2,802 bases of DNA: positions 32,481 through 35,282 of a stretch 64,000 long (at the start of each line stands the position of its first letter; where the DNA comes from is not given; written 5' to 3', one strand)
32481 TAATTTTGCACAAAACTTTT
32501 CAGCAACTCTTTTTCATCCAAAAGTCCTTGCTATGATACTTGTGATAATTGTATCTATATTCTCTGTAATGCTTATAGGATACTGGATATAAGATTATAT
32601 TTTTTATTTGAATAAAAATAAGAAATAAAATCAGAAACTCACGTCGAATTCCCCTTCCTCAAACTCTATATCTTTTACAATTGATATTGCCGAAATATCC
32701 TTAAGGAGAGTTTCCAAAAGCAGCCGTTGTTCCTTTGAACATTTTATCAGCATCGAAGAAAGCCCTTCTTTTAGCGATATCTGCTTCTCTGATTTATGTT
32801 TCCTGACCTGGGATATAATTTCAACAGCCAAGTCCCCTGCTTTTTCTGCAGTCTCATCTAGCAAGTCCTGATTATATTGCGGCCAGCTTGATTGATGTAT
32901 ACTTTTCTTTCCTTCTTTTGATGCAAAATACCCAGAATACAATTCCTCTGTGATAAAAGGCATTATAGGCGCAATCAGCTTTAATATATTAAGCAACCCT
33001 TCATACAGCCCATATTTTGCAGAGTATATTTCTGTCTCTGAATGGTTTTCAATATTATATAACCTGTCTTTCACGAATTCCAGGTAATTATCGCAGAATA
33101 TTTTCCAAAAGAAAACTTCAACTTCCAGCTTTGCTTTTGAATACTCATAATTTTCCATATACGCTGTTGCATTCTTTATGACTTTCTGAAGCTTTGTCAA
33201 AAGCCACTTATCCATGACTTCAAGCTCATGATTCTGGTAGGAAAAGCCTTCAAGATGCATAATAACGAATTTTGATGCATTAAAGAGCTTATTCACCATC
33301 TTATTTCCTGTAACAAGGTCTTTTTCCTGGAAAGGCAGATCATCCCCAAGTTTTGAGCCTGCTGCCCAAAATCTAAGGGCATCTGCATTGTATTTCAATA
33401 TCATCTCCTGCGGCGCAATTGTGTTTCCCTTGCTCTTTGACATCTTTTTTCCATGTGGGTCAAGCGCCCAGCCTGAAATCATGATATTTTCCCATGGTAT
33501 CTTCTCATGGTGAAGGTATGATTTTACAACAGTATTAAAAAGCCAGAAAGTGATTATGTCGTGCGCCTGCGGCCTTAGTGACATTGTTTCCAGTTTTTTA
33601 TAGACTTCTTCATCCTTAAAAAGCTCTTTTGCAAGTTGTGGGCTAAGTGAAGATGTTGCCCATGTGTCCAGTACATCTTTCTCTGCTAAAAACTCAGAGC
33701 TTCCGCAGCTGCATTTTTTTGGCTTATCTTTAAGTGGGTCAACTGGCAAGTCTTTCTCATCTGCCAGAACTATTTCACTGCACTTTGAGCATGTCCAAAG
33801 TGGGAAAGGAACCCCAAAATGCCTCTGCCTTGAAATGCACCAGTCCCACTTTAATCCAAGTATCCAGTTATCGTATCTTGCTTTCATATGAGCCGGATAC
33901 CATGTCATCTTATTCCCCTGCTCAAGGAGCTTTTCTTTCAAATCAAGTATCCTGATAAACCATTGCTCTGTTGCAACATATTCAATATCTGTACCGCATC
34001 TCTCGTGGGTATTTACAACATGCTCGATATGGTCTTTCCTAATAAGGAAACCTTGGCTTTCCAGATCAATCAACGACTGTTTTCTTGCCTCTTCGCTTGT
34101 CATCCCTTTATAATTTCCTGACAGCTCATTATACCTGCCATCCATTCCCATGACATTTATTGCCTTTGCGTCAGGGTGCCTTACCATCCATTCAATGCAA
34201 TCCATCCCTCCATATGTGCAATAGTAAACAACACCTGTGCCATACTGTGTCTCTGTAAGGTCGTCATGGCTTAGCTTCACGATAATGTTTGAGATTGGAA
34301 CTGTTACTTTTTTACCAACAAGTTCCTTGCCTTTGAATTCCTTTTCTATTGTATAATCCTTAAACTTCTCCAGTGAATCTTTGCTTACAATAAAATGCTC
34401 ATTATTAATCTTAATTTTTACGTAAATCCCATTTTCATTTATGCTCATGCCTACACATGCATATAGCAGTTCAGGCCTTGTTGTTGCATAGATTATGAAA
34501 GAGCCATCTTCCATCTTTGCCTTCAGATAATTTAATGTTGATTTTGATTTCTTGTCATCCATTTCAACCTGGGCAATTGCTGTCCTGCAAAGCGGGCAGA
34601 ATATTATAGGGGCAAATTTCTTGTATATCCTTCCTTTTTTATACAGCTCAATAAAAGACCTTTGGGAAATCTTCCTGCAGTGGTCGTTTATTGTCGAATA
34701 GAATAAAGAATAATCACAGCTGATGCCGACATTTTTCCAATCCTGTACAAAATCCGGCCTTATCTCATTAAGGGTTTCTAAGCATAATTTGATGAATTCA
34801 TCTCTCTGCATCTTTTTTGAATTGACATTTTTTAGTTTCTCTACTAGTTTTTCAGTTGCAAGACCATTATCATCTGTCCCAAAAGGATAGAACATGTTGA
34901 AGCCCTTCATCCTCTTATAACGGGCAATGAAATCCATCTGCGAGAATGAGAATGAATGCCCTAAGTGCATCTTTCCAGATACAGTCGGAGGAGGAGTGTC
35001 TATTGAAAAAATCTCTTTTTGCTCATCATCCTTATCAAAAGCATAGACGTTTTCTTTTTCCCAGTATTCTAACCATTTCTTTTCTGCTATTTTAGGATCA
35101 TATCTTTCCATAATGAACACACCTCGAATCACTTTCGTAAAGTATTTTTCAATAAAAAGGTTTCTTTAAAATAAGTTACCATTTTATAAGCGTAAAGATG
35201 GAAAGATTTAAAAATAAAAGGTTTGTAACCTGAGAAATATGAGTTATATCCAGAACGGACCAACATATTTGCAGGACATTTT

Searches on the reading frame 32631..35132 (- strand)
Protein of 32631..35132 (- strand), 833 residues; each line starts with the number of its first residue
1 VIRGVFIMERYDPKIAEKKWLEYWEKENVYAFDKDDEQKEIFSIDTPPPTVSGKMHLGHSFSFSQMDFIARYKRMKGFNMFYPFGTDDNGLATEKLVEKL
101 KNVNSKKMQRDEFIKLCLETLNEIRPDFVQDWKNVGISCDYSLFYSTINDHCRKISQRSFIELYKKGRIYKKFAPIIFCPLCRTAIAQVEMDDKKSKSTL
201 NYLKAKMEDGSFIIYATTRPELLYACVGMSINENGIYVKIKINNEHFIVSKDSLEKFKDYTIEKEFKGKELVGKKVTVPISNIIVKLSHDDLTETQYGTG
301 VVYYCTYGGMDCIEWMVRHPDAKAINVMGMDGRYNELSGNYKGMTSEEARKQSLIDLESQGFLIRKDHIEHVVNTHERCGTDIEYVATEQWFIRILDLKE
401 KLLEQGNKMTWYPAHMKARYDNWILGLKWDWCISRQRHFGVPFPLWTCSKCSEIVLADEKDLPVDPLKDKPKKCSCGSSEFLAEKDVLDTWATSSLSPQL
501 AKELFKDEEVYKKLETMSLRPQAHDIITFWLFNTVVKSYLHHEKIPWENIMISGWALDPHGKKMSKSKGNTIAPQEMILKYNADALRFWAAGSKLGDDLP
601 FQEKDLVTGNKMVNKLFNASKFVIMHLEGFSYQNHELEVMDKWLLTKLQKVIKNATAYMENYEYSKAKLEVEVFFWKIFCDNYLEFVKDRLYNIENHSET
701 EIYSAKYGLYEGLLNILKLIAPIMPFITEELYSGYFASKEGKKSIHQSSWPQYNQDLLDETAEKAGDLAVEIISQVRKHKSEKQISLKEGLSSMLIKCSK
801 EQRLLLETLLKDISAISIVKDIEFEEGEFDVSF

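Call 11: search_protein_families(library=pfam, proteins=[window:32631-35132:-], max_evalue=0.001)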
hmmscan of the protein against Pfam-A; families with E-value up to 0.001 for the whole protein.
window:32631-35132:- (833 aa): 5 families
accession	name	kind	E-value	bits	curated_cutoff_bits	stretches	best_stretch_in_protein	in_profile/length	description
PF00133.28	tRNA-synt_1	-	1.7e-86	291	22.7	1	19-600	1-412/414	tRNA synthetases class I (I, L, M and V)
PF08264.19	Anticodon_1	-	1.6e-38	132.3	25.1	1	641-791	1-144/148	Anticodon-binding domain of tRNA ligase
PF09334.17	tRNA-synt_1g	-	1.5e-23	83.6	20.1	2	44-187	3-131/391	tRNA synthetases class I (M)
PF01406.26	tRNA-synt_1e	-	2.4e-07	30.9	27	0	557-607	247-297/301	tRNA synthetases class I (C) catalytic domain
PF01921.24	tRNA-synt_1f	-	0.00066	19.1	27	0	555-598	274-317/360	tRNA synthetases class I (K)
